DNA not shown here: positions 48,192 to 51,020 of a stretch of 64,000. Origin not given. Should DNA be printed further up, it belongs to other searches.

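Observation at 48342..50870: DnaE-like polymerase gene ends abruptly after the palm/fingers motif, immediately before a HerA/GmrSD-type block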

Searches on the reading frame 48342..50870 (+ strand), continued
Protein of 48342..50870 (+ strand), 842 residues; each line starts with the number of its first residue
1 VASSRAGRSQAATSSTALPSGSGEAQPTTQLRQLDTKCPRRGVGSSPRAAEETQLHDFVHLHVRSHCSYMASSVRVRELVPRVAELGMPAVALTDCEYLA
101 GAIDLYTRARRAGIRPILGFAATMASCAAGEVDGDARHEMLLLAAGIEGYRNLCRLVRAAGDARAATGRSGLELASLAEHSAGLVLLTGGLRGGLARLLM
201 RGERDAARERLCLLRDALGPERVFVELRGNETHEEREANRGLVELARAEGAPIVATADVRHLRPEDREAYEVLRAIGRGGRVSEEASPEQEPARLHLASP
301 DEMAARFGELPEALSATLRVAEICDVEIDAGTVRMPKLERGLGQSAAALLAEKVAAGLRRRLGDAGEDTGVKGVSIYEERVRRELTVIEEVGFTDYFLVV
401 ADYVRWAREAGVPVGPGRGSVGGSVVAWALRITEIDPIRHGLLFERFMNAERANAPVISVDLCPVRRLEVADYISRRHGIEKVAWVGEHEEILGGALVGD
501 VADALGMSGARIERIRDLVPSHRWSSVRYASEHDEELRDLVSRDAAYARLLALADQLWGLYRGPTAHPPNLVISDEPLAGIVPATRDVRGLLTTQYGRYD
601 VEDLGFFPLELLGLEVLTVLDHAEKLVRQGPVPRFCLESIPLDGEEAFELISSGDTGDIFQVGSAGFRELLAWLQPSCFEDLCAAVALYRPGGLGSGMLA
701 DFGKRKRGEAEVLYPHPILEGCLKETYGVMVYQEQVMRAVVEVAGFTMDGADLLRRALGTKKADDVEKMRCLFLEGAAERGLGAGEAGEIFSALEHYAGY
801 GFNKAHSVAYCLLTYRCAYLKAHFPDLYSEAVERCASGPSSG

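Call 51: search_protein_representatives(protein=window:48504-50867:+)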
Query: 788 residues. Proteins with E-value up to 0.001 (for the whole library): 38327; up to 1e-10: 23878; up to 1e-30: 10863. The best 150 are listed.
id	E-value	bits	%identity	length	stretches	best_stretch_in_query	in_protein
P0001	0.0e+00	1209.5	100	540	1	249-788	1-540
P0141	8.9e-169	579.8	40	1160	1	3-778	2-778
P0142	1.9e-161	555.5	39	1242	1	4-773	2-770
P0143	3.0e-161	554.9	39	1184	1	3-775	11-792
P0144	4.1e-161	554.4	41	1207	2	3-572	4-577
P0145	4.1e-161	554.4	40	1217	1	3-773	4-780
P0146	7.2e-161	553.6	38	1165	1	1-775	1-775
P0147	4.3e-159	547.7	39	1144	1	3-777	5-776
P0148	5.6e-159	547.4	39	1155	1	3-776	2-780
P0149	4.5e-158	544.4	39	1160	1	3-775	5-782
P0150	1.1e-157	543.1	40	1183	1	24-774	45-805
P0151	2.1e-157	542.1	38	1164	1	3-771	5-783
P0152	5.0e-157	540.9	37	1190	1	3-774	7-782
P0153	1.2e-156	539.7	38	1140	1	3-776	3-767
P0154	5.7e-156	537.4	41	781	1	4-779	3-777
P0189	6.2e-148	510.8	41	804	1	3-772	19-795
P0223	1.7e-144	499.5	35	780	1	1-779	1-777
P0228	4.5e-144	498.1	39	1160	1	4-778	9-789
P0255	2.4e-142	492.4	36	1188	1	3-775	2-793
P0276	9.6e-141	487.1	38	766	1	26-779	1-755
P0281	1.7e-140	486.2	38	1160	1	3-781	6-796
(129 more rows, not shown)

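Call 55: find_encoding_contigs(protein=P0154, flank=10000, max_places=4)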
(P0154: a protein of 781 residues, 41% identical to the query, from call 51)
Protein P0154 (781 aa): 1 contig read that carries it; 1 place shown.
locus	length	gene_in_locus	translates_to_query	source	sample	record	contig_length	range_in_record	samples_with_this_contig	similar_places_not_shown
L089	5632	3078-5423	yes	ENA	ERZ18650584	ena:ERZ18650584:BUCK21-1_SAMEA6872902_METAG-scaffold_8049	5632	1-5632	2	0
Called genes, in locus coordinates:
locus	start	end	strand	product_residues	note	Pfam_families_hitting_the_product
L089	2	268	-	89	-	?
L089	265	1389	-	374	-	-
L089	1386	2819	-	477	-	PF20030:bpMoxR (weak), PF07726:AAA_3, PF07728:AAA_5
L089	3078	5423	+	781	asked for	PF02811:PHP, PF07733:DNA_pol3_alpha, PF17657:DNA_pol3_finger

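Call 57: find_encoding_contigs(protein=P0276, flank=10000, max_places=4)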
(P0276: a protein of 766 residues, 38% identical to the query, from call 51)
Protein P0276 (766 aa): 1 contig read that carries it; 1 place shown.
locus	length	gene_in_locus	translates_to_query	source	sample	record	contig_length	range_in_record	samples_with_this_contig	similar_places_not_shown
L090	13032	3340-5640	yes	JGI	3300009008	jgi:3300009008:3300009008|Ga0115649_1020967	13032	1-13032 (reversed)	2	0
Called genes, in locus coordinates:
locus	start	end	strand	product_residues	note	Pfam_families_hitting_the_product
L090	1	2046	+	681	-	?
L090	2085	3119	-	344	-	-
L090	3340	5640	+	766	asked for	PF02811:PHP, PF07733:DNA_pol3_alpha, PF17657:DNA_pol3_finger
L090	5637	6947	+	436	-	PF00753:Lactamase_B (faint), PF12706:Lactamase_B_2, PF07521:RMMBL (weak)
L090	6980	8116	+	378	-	-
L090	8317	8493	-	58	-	-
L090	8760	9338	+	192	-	-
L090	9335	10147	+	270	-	PF12705:PDDEXK_1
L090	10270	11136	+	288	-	-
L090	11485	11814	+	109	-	-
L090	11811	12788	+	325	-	-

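Call 60: search_dna_similar(query=window:48504-50867:+, collection=phages, mode=protein, max_rows=30)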
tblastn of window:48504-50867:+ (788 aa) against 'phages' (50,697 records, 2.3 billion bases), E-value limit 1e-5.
Records with a match: 1284; places in all: 1288; records where one place covers at least 80% of the query: 477.
Best place of each record, by identity: <60% 1284.
By first word of the organism name: Pseudomonas 302; Mycobacterium 282; Streptomyces 211; Gordonia 132; Bacillus 78; Bacteriophage 41; Microbacterium 36; Escherichia 31; Rhodococcus 22; Corynebacterium 15; and 49 more.
By host as written in the record: Mycobacterium smegmatis mc2 155 204; Pseudomonas aeruginosa 118; - 91; Pseudomonas aeruginosa PAO1 86; Streptomyces griseus ATCC 10137 81; Gordonia terrae 3612 65; Streptomyces lividans JI 1326 44; Mycobacterium smegmatis mc#155 37; and 190 more.
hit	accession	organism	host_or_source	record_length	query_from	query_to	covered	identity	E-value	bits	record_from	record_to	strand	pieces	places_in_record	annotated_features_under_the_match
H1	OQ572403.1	Pseudomonas phage Y1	Pseudomonas aeruginosa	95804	4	778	98%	37.4%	7e-113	384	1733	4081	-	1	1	record has no annotation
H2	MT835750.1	Bacteriophage sp.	human fecal samples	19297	4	778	98%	35.4%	8e-99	342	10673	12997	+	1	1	record has no annotation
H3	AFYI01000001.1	Salmonella enterica subsp. enterica serovar Infantis str. ...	Homo sapiens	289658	4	778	98%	35.0%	8e-108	369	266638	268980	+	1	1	DNA polymerase III subunit alpha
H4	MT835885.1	Bacteriophage sp.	human fecal samples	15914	4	778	98%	35.0%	9e-98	339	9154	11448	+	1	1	record has no annotation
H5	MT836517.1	Bacteriophage sp.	human fecal samples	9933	1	778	99%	34.4%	3e-98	340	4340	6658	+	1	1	record has no annotation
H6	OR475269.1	Streptomyces phage BarryBee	Streptomyces lividans JI 1326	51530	3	778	98%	34.1%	5e-87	308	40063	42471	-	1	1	57: DnaE-like DNA polymerase III alpha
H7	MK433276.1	Streptomyces phage Asten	Streptomyces griseus ATCC 10137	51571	3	778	98%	34.1%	6e-87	307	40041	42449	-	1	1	54: DnaE-like DNA polymerase III subunit alpha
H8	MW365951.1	Streptomyces phage Hippo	Streptomyces lividans JI 1326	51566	3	778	98%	34.1%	6e-87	307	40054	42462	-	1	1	54: DnaE-like DNA polymerase III alpha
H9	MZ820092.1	Streptomyces phage SarahRose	Streptomyces lividans JI 1326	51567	3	778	98%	34.1%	1e-86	306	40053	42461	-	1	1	54: DnaE-like DNA polymerase III alpha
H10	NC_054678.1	Streptomyces phage Yasdnil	Streptomyces griseus ATCC 10137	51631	3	778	98%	34.1%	1e-86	306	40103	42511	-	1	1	54: DNA polymerase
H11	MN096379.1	Streptomyces phage Yasdnil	Streptomyces griseus ATCC 10137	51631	3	778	98%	34.1%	1e-86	306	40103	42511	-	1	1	54: DnaE-like DNA polymerase III alpha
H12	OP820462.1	Streptomyces phage TagePhighter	Streptomyces lividans JI 1326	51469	3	778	98%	34.1%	1e-86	306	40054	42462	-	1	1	56: DnaE-like DNA polymerase III alpha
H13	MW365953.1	Streptomyces phage Dwayne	Streptomyces lividans JI 1326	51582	3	778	98%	34.1%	1e-86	306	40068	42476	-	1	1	54: DnaE-like DNA polymerase III alpha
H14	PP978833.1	Streptomyces phage Emaanora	Streptomyces lividans JI 1326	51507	3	778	98%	34.1%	1e-86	306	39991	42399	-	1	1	57: DnaE-like DNA polymerase III alpha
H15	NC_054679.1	Streptomyces phage Werner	Streptomyces lividans JI 1326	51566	3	778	98%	34.1%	1e-86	306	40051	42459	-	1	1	54: DNA polymerase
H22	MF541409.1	Streptomyces phage Oliynyk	Streptomyces xanthochromogenes NRRL ...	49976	1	778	99%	33.9%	2e-87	309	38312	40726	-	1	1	DnaE-like DNA polymerase III alpha | hypothetical protein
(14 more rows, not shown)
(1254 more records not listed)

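Call 61: search_dna_similar(query=window:48504-50867:+, collection=plasmids, mode=protein, max_rows=30)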
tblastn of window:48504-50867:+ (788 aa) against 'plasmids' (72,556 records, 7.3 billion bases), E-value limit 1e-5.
Records with a match: 2250; places in all: 2364; records where one place covers at least 80% of the query: 491.
Best place of each record, by identity: <60% 2250.
By first word of the organism name: Klebsiella 347; Escherichia 230; Burkholderia 151; Acinetobacter 150; Streptomyces 147; Rhizobium 146; Ralstonia 136; Agrobacterium 130; Enterobacter 93; Yersinia 63; and 168 more.
By predicted mobility (MOB-suite, as given by PLSDB): non-mobilizable 1460; conjugative 449; mobilizable 341.
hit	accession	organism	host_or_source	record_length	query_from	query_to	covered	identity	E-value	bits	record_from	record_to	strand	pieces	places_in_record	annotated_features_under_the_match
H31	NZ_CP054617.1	Azospirillum oryzae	cell culture,soil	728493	3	771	98%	37.2%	6e-103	356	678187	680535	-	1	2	dnaE: DNA polymerase III subunit alpha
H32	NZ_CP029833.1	Azospirillum ramasamyi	single cell,Cow dung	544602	3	771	98%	37.0%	3e-101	351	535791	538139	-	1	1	dnaE: DNA polymerase III subunit alpha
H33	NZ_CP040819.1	Paroceanicella profunda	Cell culture,Deep seawater from Mariana ...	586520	4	781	99%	36.6%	4e-92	324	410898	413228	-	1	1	dnaE: DNA polymerase III subunit alpha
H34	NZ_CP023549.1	Rhodobacter sp. CZR27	cell culture,paddy soil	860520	4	781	99%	36.6%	6e-92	324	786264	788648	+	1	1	dnaE: DNA polymerase III subunit alpha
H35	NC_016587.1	Azospirillum lipoferum 4B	-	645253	3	771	98%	36.8%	1e-101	352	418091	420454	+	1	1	dnaE: DNA polymerase III subunit alpha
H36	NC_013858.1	Azospirillum sp. B510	-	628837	3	771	98%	36.8%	3e-101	351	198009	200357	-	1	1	dnaE: DNA polymerase III subunit alpha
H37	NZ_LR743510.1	Methylobacterium bullatum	-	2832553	4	771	97%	36.6%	3e-95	333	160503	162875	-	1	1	none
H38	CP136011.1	Pseudomonas sp. FeN3W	cell culture,marine sediment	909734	4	778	98%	36.2%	6e-107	368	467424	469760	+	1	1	dnaE: DNA polymerase III subunit alpha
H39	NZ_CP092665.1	Leptospira interrogans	Homo sapiens,blood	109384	1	787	100%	35.6%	6e-114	388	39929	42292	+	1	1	dnaE: DNA polymerase III subunit alpha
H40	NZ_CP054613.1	Paenibacillus cellulosilyticus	cell culture,soil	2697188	4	771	97%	36.3%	3e-105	363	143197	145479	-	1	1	none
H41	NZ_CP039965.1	Pseudorhodobacter turbinis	single bacterial isolate,Turban shell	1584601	4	781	99%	35.8%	7e-95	332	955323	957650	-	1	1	record has no annotation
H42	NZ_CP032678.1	Pseudomonas sp. Leaf58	Arabidopsis,whole organism,phyllosphere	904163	4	778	98%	35.9%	3e-101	351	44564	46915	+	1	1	dnaE: DNA polymerase III subunit alpha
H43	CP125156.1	Klebsiella pneumoniae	-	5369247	4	778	98%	35.8%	5e-107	368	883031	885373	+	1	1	dnaE: DNA polymerase III subunit alpha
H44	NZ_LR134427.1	Legionella adelaidensis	environmental,Cooling tower water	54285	1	778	99%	35.6%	5e-106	365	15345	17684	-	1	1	dnaE: DNA polymerase III subunit alpha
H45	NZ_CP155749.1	Sphingomonas parapaucimobilis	Chinese cabbage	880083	1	771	98%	35.8%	4e-87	310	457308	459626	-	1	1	dnaE: DNA polymerase III subunit alpha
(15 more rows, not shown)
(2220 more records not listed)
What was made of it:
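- Tried and rejected: Plasmid hits are annotated as ordinary dnaE (call 61).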

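Call 62: get_annotated_region(hit=H6, flank=3000)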
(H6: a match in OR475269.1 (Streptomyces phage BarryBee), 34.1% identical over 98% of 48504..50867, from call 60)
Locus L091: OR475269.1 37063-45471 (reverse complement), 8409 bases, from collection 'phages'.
description: Streptomyces phage BarryBee, complete genome.
organism: Streptomyces phage BarryBee (NCBI taxid 3077177)
taxonomy: Viruses; Duplodnaviria; Heunggongvirae; Uroviricota; Caudoviricetes; Arquatrovirinae; Likavirus
host: Streptomyces lividans JI 1326; source: soil; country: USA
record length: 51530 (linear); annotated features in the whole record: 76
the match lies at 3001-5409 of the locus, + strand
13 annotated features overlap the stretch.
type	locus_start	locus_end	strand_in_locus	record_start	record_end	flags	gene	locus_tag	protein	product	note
CDS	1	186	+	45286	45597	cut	65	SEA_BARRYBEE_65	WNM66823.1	hypothetical protein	-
CDS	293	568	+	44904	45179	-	64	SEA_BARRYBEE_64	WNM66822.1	hypothetical protein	-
CDS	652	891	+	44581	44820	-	63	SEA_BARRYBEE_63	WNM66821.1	membrane protein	Membrane Protein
CDS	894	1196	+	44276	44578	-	62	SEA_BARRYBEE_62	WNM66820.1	hypothetical protein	-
CDS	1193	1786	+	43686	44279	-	61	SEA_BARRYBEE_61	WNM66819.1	deoxynucleoside monophosphate kinase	-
CDS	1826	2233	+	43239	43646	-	60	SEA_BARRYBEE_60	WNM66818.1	hypothetical protein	-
CDS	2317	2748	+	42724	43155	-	59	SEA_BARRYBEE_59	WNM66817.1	hypothetical protein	-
CDS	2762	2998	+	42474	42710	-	58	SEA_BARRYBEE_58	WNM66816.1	hypothetical protein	-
CDS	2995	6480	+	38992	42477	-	57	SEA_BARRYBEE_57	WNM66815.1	DnaE-like DNA polymerase III alpha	DnaE-like DNA polymerase III (alpha)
CDS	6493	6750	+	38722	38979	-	56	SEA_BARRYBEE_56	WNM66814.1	hypothetical protein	-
CDS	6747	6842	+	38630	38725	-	55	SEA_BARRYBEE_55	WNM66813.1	membrane protein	-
CDS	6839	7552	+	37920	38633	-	54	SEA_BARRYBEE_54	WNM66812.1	ThyX-like thymidylate synthase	-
CDS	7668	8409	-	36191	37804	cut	53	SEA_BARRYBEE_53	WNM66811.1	serine integrase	-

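Call 63: get_annotated_region(hit=H22, flank=3000)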
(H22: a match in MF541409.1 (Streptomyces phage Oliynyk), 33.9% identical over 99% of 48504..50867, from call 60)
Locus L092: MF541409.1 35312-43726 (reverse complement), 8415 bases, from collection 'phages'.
description: Streptomyces phage Oliynyk, complete genome.
organism: Streptomyces phage Oliynyk (NCBI taxid 2024292)
taxonomy: Viruses; Duplodnaviria; Heunggongvirae; Uroviricota; Caudoviricetes; Arquatrovirinae; Likavirus; Likavirus izzy
host: Streptomyces xanthochromogenes NRRL B-5410; source: soil; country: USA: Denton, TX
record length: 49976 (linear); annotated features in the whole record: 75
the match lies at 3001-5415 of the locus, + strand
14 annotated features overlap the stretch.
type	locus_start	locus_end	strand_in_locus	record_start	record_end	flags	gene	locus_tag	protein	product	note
CDS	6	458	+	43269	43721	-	-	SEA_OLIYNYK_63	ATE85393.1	hypothetical protein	-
CDS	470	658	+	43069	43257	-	-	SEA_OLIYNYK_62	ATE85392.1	hypothetical protein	-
CDS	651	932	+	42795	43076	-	-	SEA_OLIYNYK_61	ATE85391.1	hypothetical protein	-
CDS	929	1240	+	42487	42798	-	-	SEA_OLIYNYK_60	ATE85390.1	hypothetical protein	-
CDS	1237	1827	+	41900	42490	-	-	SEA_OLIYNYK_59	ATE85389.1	deoxynucleoside monophosphate kinase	-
CDS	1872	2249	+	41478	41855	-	-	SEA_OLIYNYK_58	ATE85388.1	hypothetical protein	-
CDS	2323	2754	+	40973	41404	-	-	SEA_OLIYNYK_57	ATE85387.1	hypothetical protein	-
CDS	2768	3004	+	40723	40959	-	-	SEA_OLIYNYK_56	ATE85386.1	hypothetical protein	-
CDS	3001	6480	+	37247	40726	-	-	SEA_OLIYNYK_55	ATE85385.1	DnaE-like DNA polymerase III alpha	DnaE DNA polymerase III (alpha)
CDS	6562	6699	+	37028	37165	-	-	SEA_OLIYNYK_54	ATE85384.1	hypothetical protein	-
CDS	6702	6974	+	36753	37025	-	-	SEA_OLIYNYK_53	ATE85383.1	hypothetical protein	-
CDS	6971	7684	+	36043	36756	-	-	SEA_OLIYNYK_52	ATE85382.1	ThyX-like thymidylate synthase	ThyX thymidylate synthase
CDS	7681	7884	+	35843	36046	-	-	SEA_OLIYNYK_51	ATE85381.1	hypothetical protein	-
CDS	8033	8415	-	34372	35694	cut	-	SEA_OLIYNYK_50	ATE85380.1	serine integrase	Integrase, (S-int)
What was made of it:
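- Tried and rejected: Phage DnaE-like genes that I inspected are full length at about 1160 aa (calls 60, 62, 63).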

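Call 64: find_encoding_contigs(protein=P0223, flank=10000, max_places=4)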
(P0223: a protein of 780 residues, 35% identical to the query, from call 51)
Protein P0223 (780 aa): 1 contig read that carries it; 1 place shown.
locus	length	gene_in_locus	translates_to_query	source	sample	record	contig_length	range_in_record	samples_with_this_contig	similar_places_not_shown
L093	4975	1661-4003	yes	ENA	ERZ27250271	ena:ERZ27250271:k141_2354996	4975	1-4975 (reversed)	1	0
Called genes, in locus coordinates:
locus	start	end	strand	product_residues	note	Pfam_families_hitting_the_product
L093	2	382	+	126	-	?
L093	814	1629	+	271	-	PF03796:DnaB_C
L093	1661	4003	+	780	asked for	PF02811:PHP, PF07733:DNA_pol3_alpha, PF17657:DNA_pol3_finger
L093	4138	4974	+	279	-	?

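Call 65: find_encoding_contigs(protein=P0189, flank=10000, max_places=4)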
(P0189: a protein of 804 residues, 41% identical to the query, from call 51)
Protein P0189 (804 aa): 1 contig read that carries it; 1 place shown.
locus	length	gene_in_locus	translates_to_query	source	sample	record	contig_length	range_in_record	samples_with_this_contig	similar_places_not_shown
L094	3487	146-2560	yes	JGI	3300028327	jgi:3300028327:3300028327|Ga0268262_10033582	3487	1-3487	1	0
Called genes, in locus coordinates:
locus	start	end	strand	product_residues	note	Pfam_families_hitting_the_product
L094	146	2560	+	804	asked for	PF02811:PHP, PF07733:DNA_pol3_alpha, PF17657:DNA_pol3_finger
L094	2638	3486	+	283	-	?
